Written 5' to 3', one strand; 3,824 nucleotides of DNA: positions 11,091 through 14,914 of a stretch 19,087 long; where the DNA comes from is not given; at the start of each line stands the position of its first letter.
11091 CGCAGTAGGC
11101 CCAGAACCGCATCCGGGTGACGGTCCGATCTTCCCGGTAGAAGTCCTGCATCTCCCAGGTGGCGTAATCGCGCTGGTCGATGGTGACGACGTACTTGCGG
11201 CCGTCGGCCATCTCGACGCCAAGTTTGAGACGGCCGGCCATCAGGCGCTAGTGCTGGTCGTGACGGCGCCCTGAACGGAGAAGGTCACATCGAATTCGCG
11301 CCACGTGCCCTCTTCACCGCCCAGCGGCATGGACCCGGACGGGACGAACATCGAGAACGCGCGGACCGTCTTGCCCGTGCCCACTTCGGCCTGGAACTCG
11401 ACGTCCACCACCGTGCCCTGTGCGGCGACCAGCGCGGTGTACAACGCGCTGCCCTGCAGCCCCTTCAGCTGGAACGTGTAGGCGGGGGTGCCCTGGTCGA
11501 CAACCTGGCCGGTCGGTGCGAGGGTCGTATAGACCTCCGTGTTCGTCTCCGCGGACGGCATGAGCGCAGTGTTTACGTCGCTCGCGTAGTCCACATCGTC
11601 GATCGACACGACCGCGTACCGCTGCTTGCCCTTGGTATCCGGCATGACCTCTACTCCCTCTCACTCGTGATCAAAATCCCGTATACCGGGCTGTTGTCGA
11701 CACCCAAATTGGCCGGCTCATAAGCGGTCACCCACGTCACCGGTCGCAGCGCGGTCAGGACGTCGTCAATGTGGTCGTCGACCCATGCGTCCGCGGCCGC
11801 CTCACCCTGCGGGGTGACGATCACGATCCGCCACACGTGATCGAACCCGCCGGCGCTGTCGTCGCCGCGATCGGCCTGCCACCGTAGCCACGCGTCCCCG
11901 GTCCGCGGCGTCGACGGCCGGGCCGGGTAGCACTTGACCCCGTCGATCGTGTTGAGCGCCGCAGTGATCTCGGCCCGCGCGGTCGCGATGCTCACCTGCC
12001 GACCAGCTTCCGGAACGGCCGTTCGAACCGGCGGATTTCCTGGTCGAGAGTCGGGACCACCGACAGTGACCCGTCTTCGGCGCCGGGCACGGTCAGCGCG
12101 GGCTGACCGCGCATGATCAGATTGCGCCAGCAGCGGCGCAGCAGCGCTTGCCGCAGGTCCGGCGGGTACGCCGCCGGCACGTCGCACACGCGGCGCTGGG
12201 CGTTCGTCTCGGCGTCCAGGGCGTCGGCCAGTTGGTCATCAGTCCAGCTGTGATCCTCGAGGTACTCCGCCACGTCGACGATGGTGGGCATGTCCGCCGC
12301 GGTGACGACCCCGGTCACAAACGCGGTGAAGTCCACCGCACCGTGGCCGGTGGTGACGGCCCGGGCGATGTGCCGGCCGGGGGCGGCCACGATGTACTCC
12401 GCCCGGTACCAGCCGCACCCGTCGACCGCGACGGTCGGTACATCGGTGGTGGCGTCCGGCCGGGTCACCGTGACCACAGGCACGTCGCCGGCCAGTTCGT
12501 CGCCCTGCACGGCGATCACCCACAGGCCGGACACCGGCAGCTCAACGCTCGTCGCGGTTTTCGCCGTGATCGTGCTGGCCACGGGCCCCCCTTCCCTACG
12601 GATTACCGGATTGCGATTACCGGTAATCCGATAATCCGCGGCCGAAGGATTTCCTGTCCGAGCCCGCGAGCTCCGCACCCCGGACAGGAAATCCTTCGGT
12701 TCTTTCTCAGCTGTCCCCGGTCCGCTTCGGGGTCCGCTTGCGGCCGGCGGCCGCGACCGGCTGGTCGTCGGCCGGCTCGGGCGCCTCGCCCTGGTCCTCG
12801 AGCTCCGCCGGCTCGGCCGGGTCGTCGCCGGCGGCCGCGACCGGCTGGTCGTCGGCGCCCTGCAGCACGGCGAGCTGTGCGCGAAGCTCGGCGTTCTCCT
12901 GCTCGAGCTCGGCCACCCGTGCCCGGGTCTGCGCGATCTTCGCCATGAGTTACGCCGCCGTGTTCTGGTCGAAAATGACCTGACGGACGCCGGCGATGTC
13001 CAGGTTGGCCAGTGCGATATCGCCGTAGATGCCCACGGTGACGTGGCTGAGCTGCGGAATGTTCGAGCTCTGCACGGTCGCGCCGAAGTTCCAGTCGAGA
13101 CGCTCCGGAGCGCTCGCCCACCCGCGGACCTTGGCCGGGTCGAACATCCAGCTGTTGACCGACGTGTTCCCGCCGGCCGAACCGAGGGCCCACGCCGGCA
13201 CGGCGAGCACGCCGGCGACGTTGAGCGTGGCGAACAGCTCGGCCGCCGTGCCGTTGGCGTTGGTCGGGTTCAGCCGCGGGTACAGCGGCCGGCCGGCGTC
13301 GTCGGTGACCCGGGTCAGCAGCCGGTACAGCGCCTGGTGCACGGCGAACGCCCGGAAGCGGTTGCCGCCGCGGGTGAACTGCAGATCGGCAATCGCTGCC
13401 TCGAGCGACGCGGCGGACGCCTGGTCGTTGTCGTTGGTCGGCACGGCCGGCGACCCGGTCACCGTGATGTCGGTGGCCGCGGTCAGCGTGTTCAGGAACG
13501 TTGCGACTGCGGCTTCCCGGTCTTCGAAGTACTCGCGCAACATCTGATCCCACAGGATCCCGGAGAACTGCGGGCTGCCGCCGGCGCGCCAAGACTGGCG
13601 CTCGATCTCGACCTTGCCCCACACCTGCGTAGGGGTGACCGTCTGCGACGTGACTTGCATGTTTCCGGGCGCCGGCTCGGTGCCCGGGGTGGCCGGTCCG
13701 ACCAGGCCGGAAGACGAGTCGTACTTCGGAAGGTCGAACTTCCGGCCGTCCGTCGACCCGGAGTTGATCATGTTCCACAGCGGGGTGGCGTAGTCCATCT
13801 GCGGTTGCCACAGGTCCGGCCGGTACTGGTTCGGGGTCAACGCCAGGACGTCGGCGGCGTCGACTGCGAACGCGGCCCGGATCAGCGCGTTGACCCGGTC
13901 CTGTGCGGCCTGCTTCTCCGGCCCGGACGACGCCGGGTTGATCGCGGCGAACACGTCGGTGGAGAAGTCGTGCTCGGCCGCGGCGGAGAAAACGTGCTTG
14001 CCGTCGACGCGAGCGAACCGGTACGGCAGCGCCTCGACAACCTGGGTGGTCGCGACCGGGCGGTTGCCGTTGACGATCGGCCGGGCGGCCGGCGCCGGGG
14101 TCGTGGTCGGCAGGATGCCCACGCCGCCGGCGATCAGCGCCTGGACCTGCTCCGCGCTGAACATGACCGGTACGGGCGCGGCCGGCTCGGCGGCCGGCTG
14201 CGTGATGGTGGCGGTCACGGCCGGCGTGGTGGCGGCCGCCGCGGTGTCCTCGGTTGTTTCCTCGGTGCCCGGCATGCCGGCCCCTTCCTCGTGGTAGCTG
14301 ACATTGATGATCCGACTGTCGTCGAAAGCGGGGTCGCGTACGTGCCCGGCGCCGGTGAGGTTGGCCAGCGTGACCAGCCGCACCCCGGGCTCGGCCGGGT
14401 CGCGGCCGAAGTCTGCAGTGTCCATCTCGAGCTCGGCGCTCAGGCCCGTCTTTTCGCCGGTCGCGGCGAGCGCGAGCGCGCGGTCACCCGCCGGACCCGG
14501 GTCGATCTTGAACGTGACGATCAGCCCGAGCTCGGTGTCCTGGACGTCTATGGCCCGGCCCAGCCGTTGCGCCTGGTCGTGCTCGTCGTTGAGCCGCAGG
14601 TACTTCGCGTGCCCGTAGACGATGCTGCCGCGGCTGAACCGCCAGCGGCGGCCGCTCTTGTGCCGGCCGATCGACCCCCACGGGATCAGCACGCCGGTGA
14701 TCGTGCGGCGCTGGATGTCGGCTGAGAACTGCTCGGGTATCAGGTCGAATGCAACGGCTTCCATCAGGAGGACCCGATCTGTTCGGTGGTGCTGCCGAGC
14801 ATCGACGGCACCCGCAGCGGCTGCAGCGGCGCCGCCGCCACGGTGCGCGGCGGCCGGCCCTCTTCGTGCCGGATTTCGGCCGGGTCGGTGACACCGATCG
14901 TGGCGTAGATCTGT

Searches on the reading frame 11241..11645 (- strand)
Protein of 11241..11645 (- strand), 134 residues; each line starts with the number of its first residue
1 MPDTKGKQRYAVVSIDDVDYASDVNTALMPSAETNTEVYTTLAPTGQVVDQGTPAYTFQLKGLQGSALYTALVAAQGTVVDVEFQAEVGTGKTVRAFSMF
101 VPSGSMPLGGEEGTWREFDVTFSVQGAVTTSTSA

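Call 14: search_protein_families(library=phrogs, proteins=[window:11241-11645:-], max_evalue=0.01)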
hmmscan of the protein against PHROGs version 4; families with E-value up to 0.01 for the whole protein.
window:11241-11645:- (134 aa): 1 family
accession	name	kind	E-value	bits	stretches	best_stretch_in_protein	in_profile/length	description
phrog_4574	-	tail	0.00083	20.3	1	14-134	18-145/147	major tail protein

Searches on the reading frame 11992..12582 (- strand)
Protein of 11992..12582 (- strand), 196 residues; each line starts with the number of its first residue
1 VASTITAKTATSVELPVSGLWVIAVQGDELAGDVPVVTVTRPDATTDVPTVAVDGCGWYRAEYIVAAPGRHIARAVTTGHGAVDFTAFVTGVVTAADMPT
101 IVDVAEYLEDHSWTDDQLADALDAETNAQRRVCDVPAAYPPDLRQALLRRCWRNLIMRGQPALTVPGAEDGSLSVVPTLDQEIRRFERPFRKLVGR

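Call 14: search_protein_families(library=phrogs, proteins=[window:11992-12582:-], max_evalue=0.01)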
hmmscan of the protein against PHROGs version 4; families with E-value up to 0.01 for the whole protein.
window:11992-12582:- (196 aa): 0 families

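Call 30: search_protein_families(library=pfam, proteins=[window:11992-12582:-], max_evalue=0.01)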
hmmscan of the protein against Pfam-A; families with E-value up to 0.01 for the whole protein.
window:11992-12582:- (196 aa): 0 families

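Call 77: find_homologous_proteins(query=window:11992-12582:-, max_evalue=1e-20)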
Query window:11992-12582:- (196 aa): 199 proteins with E <= 1e-20 among 1290 candidates; the best 120 are listed.
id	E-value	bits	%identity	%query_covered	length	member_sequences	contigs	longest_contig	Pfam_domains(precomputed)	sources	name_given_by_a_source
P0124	2.1e-124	430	99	100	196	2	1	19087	-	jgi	jgi:hypothetical protein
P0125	1.3e-82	294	71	98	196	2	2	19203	-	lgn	-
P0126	1.3e-72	261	68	98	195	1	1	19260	-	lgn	-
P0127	1.4e-71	258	62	98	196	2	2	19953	-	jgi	jgi:hypothetical protein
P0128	1.2e-65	239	61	98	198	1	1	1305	-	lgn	-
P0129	1.0e-63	232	59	97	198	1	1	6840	-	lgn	-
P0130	5.4e-63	230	59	97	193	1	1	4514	-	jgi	jgi:hypothetical protein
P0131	2.6e-58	215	59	93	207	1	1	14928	-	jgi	jgi:hypothetical protein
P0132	1.7e-55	205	57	97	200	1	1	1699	-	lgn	-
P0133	2.0e-54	202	55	97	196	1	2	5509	-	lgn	-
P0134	4.4e-53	198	55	92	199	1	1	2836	-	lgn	-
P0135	5.4e-52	194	54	97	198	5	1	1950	PF00630.26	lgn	-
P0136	7.6e-52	193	52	97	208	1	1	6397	-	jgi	jgi:hypothetical protein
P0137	1.4e-51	193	56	97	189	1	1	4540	-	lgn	-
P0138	7.8e-51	190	52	97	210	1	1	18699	-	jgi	jgi:hypothetical protein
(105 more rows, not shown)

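Call 78: find_encoding_contigs(protein=P0125, flank=10000, max_places=2)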
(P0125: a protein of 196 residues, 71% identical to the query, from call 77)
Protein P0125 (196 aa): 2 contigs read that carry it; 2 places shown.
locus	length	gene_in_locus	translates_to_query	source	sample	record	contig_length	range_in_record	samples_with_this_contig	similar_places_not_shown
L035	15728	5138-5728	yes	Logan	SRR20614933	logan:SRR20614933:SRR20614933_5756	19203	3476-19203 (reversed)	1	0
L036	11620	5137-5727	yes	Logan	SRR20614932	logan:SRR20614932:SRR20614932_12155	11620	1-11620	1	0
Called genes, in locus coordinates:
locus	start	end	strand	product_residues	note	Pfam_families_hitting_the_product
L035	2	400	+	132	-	?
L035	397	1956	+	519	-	-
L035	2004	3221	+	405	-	PF04860:Phage_portal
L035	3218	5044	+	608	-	PF04586:Peptidase_S78 (weak)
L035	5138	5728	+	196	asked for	-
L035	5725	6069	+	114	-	-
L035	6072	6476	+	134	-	-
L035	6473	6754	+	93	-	-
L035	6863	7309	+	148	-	-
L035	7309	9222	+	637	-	-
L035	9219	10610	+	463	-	-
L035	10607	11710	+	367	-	PF16466:DUF5047 (weak)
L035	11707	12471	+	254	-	-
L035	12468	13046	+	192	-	-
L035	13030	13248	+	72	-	-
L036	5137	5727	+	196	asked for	-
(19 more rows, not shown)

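Call 79: find_encoding_contigs(protein=P0127, flank=10000, max_places=2)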
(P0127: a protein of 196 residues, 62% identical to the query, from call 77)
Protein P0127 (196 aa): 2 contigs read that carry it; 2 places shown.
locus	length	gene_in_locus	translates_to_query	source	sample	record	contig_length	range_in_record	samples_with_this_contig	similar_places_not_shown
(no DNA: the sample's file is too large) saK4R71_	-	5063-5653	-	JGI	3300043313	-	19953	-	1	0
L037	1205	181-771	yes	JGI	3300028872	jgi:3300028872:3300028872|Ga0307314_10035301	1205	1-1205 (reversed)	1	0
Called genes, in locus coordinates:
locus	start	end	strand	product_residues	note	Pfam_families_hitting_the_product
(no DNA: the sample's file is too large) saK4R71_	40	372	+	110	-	PF23931:Terminase_6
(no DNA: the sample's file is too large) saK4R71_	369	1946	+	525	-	-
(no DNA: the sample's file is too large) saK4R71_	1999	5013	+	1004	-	PF04860:Phage_portal, PF04586:Peptidase_S78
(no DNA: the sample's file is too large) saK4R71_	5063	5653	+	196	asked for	-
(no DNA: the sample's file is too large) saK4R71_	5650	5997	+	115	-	-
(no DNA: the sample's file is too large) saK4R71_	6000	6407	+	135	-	-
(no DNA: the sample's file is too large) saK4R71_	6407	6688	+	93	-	-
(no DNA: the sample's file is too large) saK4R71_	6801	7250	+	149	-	-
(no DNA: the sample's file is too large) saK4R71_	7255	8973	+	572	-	-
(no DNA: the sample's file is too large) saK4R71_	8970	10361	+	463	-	-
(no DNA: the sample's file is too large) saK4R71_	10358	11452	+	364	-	PF16466:DUF5047 (faint)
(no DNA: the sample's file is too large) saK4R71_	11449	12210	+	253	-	-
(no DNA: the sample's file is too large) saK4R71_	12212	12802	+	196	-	-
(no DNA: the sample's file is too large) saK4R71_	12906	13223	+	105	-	-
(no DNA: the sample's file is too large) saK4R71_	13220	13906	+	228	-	-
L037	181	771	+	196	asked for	-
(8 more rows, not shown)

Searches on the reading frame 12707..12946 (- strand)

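Call 14: search_protein_families(library=phrogs, proteins=[window:12707-12946:-], max_evalue=0.01)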
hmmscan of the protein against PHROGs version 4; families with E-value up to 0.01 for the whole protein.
window:12707-12946:- (79 aa): 2 families
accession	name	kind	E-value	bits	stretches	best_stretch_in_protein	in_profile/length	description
phrog_14583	-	unknown function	0.0037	17.7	1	7-58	155-206/236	-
phrog_13909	-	unknown function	0.0069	17.3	1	3-31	46-74/81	-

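Call 30: search_protein_families(library=pfam, proteins=[window:12707-12946:-], max_evalue=0.01)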
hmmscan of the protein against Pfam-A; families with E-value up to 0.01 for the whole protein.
window:12707-12946:- (79 aa): 2 families
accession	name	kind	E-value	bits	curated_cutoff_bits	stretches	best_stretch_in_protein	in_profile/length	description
PF07558.16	Shugoshin_N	-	0.00098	19.3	30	1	1-25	20-44/45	Shugoshin N-terminal coiled-coil region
PF12808.12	Mto2_bdg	-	0.0021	18.7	22.3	1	8-29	28-49/52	Micro-tubular organiser Mto1 C-term Mto2-binding region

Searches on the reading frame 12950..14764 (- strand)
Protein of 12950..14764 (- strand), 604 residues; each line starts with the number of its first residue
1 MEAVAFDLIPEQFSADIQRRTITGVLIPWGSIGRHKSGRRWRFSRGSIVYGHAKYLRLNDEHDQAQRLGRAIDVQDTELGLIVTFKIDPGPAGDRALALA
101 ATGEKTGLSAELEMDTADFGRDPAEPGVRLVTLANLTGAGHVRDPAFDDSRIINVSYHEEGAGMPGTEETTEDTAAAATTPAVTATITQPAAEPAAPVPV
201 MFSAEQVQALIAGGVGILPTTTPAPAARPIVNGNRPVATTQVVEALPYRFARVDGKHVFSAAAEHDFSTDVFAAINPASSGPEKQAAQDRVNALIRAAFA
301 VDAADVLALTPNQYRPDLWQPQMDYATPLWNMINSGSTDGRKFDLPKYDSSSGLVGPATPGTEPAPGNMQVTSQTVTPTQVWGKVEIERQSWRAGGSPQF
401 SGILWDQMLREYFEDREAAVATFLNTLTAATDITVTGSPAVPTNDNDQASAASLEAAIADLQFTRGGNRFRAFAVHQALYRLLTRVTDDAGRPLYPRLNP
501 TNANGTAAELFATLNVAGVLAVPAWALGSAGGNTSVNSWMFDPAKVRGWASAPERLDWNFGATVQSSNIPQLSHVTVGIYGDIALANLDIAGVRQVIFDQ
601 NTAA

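Call 14: search_protein_families(library=phrogs, proteins=[window:12950-14764:-], max_evalue=0.01)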
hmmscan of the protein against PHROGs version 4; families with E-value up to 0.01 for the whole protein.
window:12950-14764:- (604 aa): 1 family
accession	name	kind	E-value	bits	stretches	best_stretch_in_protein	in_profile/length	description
phrog_2263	-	head and packaging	7.9e-27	95.3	1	14-495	33-456/551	major head protein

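Call 16: find_related_loci(query=window:12950-14764:-, collection=viral_contigs, flank=10000)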
Query window:12950-14764:- (604 aa) in viral_contigs; peptide patterns used: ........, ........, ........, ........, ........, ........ (x = any residue, [..] = any of these).
22 stretches matched a pattern; 18 encode a relative of the query (tblastn E <= 1e-3); 18 distinct loci.
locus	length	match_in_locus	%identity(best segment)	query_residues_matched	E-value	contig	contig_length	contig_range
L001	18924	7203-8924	63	1-599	0e+0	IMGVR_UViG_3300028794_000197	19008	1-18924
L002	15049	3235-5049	62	13-599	0e+0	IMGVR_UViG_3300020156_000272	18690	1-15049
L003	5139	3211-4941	61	3-599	0e+0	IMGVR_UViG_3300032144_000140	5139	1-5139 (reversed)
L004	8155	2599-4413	58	8-599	0e+0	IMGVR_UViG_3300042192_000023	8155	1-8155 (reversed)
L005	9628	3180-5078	55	6-604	0e+0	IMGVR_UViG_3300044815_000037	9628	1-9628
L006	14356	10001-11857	53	3-599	0e+0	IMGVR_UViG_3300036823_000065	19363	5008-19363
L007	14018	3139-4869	54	6-599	0e+0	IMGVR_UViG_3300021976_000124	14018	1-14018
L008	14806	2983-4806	52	7-599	0e+0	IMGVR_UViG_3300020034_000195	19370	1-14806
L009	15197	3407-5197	53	18-599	5e-177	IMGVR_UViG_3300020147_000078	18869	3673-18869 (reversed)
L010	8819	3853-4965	71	235-604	2e-173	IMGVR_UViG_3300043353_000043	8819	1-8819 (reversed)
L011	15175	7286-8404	69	226-599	1e-162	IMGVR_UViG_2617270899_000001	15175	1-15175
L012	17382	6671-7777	68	228-599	1e-158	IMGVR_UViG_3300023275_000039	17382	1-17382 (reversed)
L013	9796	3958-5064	68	228-599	1e-158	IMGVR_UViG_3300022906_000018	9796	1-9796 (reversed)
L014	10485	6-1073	69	246-604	1e-156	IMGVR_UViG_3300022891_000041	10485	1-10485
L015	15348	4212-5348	65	229-599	6e-155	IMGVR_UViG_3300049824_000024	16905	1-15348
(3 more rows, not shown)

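Call 17: search_dna_similar(query=window:12950-14764:-, collection=phages, mode=protein, max_rows=25)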
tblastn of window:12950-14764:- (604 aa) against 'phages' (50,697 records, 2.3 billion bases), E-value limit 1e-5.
Records with a match: 8; places in all: 8; records where one place covers at least 80% of the query: 0.
Best place of each record, by identity: <60% 8.
By first word of the organism name: Gordonia 4; Arthrobacter 4.
By host as written in the record: Gordonia terrae 3612 4; Arthrobacter sulfureus NRRL B-14730 SEA 3; Arthrobacter globiformis B-2979 1.
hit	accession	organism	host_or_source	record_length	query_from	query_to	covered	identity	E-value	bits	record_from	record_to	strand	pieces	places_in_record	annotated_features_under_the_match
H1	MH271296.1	Gordonia phage Emperor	Gordonia terrae 3612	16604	2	156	26%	36.6%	1e-7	61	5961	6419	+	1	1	10: capsid and capsid maturation protease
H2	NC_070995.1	Gordonia phage Emperor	Gordonia terrae 3612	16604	2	156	26%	36.6%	1e-7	61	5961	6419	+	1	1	10: major head protein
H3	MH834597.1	Arthrobacter phage Atraxa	Arthrobacter sulfureus NRRL B-14730 SEA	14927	14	162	25%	32.0%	9e-9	65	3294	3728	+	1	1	5: major capsid and protease fusion protein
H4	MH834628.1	Arthrobacter phage Sputnik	Arthrobacter sulfureus NRRL B-14730 SEA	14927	14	162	25%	32.0%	9e-9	65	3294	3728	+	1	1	5: major capsid and protease fusion protein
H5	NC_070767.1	Arthrobacter phage Atraxa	Arthrobacter sulfureus NRRL B-14730 SEA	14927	14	162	25%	32.0%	9e-9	65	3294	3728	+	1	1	5: major head protein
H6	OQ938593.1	Arthrobacter phage Berka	Arthrobacter globiformis B-2979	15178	13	159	24%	29.3%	2e-6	57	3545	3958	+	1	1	6: major capsid and protease fusion protein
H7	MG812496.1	Gordonia phage SallySpecial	Gordonia terrae 3612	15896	10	118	18%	37.7%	1e-5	55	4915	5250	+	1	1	major capsid and capsid maturation protease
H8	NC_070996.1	Gordonia phage SallySpecial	Gordonia terrae 3612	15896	10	118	18%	37.7%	1e-5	55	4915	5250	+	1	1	major head protein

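Call 23: find_homologous_proteins(query=window:12950-14764:-, max_evalue=1e-30)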
Query window:12950-14764:- (604 aa): 330 proteins with E <= 1e-30 among 8000 candidates; the best 120 are listed.
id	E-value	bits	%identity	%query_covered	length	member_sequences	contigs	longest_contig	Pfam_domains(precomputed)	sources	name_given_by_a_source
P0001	0.0e+0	1349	100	100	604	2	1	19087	-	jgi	jgi:hypothetical protein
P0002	2.8e-297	1005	75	100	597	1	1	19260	-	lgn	-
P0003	3.6e-232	790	62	97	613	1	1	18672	-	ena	-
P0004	5.9e-232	790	61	100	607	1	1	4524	-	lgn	-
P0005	1.8e-230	785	63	99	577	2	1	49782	-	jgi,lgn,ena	-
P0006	2.4e-222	758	61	99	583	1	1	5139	-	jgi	-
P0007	2.6e-222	758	60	99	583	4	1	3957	-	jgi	jgi:phage head maturation protease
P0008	9.5e-221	753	59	99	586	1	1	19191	-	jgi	jgi:HK97 family phage prohead protease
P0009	1.7e-219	749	58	99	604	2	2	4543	-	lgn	-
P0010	9.6e-217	740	60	99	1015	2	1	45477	PF04586.23,PF04860.18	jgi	jgi:HK97 family phage prohead protease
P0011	7.3e-216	737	60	97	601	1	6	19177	-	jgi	jgi:phage head maturation protease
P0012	7.7e-215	733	57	99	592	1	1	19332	-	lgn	-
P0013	4.7e-214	731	61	99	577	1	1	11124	PF04586.23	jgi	jgi:phage head maturation protease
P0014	1.1e-213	729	60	100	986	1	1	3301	PF04586.23,PF04860.18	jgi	jgi:HK97 family phage prohead protease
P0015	6.2e-212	724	59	100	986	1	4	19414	PF04586.23,PF04860.18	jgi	jgi:HK97 family phage prohead protease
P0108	2.4e-182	626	76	61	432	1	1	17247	-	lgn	-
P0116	1.8e-180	620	77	60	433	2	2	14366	-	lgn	-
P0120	7.7e-179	614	76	61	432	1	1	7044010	PF05065.20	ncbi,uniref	ncbi:hypothetical protein [Micromonospora sp. CA-246542]|uniref:hypothetical protein n=1 Tax=Micromo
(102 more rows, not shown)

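Call 24: find_encoding_contigs(protein=P0002, flank=10000, max_places=3)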
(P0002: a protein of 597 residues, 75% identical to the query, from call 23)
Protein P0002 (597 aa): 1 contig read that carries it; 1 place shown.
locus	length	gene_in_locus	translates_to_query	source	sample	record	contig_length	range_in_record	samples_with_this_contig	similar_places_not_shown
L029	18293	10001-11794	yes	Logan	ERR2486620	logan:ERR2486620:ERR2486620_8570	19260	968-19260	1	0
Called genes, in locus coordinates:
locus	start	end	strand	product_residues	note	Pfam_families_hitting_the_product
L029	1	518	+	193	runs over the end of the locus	-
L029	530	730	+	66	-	-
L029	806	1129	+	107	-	-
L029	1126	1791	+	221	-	-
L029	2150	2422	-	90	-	-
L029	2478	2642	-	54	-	-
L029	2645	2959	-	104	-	-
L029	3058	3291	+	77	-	PF12728:HTH_17 (weak), PF00376:MerR (faint)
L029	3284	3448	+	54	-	-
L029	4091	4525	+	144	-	-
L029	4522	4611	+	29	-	-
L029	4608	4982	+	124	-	-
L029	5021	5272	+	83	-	-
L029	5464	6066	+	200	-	-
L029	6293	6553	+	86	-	-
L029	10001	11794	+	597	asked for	-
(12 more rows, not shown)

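Call 47: find_encoding_contigs(protein=P0120, flank=10000, max_places=2)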
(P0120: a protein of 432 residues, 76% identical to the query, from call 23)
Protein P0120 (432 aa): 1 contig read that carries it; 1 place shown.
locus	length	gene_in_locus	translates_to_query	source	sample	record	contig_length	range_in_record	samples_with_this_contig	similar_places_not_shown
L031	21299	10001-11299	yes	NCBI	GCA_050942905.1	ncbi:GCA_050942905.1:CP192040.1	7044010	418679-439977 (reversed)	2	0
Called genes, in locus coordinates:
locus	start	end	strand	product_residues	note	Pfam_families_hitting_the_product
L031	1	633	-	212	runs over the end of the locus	PF00482:T2SSF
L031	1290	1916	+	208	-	-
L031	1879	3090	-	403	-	PF00437:T2SSE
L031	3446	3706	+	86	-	-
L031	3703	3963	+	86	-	-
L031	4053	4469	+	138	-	-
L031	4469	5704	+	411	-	PF13481:AAA_25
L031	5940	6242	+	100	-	PF01844:HNH, PF14279:HNH_5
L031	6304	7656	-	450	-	-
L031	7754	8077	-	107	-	PF23931:Terminase_6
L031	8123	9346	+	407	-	PF04860:Phage_portal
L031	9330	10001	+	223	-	PF01972:SDH_protease (weak), PF00574:CLP_protease, PF25145:NfeD1b_N (weak)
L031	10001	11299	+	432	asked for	PF05065:Phage_capsid (faint)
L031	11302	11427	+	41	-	-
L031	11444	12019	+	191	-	-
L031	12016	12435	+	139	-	-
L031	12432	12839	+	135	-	-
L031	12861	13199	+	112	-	-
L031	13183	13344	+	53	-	-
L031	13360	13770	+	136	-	-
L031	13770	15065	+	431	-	-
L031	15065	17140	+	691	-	-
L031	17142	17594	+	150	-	-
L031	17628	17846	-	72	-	PF00392:GntR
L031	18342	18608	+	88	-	-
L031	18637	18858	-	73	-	-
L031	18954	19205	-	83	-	-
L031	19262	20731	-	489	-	PF00239:Resolvase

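Call 48: find_encoding_contigs(protein=P0108, flank=10000, max_places=2)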
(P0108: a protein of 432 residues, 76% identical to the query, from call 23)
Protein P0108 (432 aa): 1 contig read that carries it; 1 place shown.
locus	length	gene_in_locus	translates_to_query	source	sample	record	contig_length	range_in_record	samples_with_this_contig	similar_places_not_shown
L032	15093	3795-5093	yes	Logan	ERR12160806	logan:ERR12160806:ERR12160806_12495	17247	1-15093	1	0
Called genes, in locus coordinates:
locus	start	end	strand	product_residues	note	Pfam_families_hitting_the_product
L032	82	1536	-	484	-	-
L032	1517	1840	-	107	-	PF23931:Terminase_6 (weak)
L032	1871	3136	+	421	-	PF04860:Phage_portal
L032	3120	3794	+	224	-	PF01972:SDH_protease (weak), PF00574:CLP_protease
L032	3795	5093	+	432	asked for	-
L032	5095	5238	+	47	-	-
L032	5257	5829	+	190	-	PF05135:Phage_connect_1 (faint)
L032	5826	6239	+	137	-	-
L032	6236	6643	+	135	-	-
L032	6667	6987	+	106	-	-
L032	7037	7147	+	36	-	-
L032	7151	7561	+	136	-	-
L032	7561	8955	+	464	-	-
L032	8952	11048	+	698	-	-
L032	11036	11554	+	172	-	-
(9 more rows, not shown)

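Call 49: find_encoding_contigs(protein=P0116, flank=10000, max_places=2)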
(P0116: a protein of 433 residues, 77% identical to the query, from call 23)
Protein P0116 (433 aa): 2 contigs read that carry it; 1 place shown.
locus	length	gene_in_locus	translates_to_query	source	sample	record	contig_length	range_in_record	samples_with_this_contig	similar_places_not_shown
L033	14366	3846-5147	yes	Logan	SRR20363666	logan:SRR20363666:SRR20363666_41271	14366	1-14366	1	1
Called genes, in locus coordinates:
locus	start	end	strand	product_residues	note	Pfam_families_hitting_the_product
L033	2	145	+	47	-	?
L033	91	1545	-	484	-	-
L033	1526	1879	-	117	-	PF23931:Terminase_6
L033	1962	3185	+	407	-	-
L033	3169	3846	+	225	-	PF00574:CLP_protease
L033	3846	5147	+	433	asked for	-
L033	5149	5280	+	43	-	-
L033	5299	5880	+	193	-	PF05135:Phage_connect_1 (weak)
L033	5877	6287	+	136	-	-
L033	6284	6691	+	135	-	-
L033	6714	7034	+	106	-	-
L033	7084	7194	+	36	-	-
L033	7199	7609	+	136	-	-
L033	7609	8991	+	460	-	-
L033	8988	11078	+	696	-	-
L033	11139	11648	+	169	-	-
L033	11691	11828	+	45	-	-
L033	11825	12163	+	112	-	-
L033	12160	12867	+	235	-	-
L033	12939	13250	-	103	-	-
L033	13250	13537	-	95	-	-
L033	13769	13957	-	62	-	-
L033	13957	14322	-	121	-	-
